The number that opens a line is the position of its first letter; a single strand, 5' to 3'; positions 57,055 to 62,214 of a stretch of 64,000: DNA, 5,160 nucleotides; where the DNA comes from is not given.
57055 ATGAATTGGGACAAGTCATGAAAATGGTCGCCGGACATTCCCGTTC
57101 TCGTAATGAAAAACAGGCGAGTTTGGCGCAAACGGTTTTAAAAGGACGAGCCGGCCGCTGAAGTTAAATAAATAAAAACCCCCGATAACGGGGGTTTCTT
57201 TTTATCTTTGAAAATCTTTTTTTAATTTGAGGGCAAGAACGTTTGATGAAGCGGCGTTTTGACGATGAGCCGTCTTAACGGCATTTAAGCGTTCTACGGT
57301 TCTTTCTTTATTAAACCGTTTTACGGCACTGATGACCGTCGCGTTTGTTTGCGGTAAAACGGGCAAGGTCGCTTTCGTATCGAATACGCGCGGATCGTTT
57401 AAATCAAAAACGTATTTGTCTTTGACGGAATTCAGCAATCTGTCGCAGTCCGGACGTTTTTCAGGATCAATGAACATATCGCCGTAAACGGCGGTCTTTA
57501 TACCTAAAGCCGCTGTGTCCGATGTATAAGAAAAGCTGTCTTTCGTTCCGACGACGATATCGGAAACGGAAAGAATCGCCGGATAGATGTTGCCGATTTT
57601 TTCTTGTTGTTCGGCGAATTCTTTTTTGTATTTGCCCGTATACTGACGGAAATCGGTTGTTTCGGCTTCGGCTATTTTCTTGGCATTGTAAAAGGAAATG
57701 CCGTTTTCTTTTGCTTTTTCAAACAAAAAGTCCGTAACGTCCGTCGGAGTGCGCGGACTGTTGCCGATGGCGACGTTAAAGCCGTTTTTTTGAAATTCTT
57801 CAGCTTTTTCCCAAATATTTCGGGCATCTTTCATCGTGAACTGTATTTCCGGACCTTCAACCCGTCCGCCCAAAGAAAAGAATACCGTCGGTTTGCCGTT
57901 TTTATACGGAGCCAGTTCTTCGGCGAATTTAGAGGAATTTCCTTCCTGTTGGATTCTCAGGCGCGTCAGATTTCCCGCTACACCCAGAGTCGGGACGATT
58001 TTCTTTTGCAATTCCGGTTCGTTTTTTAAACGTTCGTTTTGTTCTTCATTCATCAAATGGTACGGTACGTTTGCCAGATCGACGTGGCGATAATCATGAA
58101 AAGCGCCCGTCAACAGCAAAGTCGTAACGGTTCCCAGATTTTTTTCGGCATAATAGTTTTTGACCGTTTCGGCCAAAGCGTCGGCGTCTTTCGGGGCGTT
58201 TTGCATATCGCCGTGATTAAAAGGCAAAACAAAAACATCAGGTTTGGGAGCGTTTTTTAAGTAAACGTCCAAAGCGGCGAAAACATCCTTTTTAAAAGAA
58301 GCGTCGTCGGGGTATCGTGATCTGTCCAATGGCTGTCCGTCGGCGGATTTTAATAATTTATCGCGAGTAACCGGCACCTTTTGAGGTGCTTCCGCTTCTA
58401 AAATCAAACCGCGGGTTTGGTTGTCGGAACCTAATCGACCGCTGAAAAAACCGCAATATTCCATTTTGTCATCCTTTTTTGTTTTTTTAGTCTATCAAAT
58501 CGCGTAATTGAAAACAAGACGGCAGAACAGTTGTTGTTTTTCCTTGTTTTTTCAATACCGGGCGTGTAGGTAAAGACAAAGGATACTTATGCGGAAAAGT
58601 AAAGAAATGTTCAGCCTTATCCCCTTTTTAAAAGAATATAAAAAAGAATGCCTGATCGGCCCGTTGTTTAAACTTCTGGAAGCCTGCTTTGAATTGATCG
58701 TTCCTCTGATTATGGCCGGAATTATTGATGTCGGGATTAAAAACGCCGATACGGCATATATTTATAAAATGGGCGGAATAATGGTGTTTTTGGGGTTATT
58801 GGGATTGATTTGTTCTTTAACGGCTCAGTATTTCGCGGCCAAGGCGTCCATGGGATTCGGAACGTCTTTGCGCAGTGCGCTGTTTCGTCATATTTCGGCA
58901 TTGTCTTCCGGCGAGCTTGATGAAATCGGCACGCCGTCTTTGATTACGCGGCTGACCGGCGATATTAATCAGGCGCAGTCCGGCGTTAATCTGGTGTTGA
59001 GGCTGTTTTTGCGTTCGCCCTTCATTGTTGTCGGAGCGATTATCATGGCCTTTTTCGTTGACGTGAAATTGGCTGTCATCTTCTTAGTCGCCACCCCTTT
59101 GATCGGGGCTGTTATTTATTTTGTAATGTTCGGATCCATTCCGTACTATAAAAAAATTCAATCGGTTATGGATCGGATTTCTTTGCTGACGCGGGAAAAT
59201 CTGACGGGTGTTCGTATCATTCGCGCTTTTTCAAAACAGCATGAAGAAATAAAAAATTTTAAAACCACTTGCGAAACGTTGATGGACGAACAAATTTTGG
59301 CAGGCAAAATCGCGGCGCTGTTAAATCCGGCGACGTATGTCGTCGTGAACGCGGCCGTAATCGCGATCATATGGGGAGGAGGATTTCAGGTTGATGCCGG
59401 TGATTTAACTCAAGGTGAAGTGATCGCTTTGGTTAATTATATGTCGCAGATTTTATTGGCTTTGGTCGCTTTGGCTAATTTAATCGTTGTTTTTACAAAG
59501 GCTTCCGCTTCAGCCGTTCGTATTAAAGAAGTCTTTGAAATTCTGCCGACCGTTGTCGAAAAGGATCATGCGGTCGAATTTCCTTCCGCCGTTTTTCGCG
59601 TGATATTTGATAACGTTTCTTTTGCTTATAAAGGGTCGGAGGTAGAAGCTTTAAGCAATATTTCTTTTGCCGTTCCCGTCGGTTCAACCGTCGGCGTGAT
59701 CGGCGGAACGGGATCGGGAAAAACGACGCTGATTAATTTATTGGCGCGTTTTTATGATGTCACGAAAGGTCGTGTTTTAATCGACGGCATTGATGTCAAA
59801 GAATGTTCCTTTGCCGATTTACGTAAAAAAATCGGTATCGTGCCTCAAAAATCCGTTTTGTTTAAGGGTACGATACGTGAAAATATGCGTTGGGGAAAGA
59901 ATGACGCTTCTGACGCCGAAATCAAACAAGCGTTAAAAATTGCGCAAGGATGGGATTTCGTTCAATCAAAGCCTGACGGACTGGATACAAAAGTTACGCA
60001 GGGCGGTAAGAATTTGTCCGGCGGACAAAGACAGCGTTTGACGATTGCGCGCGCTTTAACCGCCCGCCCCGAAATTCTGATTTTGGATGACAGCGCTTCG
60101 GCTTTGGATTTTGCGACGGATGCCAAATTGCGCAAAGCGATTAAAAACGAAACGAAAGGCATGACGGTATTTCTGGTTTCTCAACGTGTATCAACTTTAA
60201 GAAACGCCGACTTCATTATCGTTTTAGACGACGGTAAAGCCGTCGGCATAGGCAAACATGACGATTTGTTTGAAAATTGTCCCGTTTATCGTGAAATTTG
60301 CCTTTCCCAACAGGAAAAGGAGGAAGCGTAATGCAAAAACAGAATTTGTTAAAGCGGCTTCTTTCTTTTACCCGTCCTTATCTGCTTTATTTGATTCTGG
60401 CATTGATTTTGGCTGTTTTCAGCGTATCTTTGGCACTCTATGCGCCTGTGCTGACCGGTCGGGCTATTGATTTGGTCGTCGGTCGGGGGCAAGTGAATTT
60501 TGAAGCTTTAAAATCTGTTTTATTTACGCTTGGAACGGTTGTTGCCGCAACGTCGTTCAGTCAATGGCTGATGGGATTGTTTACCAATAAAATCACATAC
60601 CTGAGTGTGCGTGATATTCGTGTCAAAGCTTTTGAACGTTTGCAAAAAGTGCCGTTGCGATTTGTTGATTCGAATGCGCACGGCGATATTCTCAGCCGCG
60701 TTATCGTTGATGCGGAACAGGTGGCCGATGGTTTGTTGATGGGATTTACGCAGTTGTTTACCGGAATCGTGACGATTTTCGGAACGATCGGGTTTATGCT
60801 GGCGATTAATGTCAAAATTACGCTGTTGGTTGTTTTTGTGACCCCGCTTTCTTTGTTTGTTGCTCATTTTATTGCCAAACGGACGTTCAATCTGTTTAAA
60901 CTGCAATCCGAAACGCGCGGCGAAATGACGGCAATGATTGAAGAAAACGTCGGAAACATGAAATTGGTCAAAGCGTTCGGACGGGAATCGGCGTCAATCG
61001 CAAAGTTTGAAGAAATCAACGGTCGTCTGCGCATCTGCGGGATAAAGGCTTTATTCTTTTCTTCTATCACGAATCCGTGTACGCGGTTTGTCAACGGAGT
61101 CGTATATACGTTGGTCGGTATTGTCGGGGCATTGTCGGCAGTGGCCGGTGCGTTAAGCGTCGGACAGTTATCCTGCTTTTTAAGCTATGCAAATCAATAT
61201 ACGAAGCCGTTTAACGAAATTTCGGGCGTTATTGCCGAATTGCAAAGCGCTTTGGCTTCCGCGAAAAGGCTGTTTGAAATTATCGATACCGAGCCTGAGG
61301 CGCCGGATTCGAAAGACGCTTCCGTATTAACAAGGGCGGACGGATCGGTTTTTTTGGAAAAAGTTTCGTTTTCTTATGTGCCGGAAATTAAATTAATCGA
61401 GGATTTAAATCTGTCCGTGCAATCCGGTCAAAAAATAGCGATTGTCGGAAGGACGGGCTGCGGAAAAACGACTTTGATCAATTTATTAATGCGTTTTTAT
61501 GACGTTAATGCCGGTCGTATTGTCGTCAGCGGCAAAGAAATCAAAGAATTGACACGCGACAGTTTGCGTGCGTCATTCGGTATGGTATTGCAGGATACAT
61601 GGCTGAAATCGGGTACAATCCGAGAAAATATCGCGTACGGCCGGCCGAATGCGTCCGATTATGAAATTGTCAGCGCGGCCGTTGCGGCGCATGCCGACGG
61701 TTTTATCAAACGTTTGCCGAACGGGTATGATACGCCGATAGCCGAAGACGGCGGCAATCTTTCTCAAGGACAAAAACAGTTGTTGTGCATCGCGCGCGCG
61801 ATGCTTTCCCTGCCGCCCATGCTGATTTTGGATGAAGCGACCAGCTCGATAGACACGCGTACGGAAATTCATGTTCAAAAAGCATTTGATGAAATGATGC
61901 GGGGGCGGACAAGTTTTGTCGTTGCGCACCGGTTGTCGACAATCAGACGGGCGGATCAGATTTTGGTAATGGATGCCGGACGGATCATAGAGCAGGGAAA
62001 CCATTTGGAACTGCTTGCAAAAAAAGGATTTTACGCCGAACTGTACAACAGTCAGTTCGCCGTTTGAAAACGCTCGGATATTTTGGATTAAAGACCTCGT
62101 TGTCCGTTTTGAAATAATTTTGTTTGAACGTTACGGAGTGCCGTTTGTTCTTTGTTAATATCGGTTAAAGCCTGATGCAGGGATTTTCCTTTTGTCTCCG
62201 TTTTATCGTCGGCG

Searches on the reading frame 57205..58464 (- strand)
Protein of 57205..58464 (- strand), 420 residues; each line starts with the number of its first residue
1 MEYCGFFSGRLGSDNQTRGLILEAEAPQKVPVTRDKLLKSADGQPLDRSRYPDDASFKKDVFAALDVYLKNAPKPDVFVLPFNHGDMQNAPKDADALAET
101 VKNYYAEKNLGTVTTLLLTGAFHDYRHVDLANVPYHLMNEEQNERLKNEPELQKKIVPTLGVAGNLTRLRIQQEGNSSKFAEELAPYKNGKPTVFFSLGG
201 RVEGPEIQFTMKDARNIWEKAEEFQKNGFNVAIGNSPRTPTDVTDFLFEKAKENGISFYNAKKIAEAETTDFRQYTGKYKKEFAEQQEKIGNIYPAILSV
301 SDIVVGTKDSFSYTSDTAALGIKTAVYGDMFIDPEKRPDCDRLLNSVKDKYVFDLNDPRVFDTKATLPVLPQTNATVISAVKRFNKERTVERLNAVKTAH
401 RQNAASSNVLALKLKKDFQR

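Call 81: search_protein_families(library=pfam, proteins=[window:57205-58464:-], max_evalue=0.001)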
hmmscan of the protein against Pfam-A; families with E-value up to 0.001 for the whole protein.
window:57205-58464:- (420 aa): 1 family
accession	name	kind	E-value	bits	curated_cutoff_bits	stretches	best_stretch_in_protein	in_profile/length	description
PF06258.17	Mito_fiss_Elm1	-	6.9e-13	48.8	27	1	125-259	92-212/304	Mitochondrial fission ELM1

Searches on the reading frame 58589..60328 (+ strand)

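Call 81: search_protein_families(library=pfam, proteins=[window:58589-60328:+], max_evalue=0.001)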
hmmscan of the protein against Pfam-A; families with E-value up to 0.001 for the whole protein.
window:58589-60328:+ (580 aa): 4 families
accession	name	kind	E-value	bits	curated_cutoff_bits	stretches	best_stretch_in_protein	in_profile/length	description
PF00664.28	ABC_membrane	-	6.4e-46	157.7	28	1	23-289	3-271/274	ABC transporter transmembrane region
PF00005.33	ABC_tran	-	1.7e-31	110.1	25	1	355-502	1-135/137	ABC transporter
PF02463.25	SMC_N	-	2.4e-06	27.6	40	1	393-544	108-209/220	RecF/RecN/SMC N terminal domain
PF09818.15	ABC_ATPase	-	5.2e-05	22.9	23.2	0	453-537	136-218/283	P-loop domain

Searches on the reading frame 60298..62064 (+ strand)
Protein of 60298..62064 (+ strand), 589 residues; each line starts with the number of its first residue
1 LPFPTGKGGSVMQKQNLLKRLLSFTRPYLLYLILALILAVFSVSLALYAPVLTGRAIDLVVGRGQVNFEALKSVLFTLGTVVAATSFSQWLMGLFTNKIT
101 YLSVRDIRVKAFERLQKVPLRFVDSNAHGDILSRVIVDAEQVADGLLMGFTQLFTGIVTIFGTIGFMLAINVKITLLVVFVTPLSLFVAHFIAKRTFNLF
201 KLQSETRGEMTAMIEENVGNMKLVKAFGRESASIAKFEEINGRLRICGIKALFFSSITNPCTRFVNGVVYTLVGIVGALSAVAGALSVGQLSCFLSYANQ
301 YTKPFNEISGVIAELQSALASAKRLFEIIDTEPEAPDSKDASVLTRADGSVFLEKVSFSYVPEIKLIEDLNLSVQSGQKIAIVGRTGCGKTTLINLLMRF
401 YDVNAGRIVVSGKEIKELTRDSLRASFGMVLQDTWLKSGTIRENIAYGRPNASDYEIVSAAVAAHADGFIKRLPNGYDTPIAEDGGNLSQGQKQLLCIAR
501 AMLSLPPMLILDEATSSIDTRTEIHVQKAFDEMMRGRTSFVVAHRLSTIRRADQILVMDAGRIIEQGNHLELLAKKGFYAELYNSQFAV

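Call 81: search_protein_families(library=pfam, proteins=[window:60298-62064:+], max_evalue=0.001)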
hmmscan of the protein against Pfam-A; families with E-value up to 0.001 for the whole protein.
window:60298-62064:+ (589 aa): 4 families
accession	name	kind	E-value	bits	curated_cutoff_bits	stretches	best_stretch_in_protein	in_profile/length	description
PF00664.28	ABC_membrane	-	4.4e-49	168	28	1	32-304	1-273/274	ABC transporter transmembrane region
PF00005.33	ABC_tran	-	5.3e-32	111.7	25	1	368-516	2-137/137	ABC transporter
PF02463.25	SMC_N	-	3.8e-05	23.7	40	0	487-557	136-210/220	RecF/RecN/SMC N terminal domain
PF13401.12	AAA_22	-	0.00036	21.3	27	0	379-514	7-93/130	AAA domain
